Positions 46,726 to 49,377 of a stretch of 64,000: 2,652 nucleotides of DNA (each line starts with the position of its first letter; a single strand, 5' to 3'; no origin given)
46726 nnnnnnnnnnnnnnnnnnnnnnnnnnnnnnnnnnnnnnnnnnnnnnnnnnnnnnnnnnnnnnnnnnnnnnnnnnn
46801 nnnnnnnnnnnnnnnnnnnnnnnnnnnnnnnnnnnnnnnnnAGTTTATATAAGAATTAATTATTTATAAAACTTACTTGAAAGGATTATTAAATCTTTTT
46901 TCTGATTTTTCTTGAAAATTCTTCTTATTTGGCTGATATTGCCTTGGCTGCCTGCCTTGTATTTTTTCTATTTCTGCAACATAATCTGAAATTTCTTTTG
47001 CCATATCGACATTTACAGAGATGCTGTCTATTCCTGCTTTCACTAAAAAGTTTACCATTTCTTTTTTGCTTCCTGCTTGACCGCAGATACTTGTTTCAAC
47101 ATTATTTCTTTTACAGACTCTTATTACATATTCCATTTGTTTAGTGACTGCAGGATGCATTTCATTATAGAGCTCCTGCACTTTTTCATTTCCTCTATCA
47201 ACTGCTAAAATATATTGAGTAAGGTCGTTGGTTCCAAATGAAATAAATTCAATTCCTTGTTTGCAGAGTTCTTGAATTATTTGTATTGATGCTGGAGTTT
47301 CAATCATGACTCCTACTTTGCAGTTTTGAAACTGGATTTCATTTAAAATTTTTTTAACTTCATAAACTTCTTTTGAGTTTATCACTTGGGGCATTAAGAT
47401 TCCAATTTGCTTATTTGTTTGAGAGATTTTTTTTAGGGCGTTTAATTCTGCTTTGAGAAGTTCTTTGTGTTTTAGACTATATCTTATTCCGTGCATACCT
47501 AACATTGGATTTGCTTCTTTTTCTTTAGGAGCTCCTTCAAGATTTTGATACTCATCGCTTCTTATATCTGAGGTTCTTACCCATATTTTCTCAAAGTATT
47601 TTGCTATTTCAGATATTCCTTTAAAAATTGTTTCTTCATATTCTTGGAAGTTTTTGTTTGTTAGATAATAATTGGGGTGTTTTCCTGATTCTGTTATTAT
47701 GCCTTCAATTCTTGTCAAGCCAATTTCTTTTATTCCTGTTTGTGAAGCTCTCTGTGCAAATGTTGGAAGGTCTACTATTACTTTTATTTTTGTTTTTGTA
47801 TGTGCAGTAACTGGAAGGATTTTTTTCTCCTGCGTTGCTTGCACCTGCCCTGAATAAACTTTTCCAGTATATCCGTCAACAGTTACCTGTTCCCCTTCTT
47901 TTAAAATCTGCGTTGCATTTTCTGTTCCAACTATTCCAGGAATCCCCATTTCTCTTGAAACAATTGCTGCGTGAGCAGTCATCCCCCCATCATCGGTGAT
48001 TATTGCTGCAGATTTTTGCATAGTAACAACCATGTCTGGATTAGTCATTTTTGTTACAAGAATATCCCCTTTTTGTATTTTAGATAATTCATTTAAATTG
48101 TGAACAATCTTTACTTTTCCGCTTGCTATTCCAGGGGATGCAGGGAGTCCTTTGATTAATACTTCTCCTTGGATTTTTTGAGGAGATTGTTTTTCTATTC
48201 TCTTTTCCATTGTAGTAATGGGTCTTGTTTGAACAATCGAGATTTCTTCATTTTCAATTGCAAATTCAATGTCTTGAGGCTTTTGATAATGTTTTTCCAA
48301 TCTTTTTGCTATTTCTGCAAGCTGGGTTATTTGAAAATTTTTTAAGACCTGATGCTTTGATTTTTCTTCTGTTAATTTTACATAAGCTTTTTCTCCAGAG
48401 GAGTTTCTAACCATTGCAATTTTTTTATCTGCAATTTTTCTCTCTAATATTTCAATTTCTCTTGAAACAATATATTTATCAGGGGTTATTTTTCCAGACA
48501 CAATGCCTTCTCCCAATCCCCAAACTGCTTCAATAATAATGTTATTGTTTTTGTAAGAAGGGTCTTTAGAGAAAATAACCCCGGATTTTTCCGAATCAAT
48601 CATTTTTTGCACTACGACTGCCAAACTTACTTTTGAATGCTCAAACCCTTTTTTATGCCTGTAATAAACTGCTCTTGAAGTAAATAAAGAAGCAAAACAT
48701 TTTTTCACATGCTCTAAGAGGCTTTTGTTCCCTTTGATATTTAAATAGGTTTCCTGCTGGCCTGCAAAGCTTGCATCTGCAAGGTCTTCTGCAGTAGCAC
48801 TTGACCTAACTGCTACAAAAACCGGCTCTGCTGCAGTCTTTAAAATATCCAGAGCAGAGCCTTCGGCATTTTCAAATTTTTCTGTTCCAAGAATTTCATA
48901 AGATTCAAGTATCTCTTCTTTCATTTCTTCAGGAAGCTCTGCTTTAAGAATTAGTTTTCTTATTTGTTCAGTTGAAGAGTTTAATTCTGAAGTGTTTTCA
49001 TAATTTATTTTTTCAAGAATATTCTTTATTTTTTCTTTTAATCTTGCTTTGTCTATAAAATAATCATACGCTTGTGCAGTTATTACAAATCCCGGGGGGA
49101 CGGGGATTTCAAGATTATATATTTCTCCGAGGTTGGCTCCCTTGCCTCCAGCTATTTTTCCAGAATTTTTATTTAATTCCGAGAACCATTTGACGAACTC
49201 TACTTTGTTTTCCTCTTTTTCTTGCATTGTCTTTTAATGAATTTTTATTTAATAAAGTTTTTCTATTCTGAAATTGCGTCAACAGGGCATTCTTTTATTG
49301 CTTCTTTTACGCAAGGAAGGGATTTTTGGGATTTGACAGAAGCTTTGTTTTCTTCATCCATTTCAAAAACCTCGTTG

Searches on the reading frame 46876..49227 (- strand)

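Call 83: search_protein_families(library=pfam, max_evalue=0.0001, proteins=[window:46876-49227:-])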
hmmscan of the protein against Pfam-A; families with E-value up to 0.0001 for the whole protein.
window:46876-49227:- (784 aa): 3 families
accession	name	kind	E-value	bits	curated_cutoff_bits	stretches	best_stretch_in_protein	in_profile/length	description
PF01326.24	PPDK_N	-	1e-112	377.1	27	1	25-352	3-324/328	Pyruvate phosphate dikinase, AMP/ATP-binding domain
PF02896.24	PEP-utilizers_C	-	7.3e-68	229.3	22.8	1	466-753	7-291/293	PEP-utilising enzyme, PEP-binding domain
PF00391.29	PEP-utilizers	-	8.3e-28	96.2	23.1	1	384-455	1-72/72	PEP-utilising enzyme, mobile domain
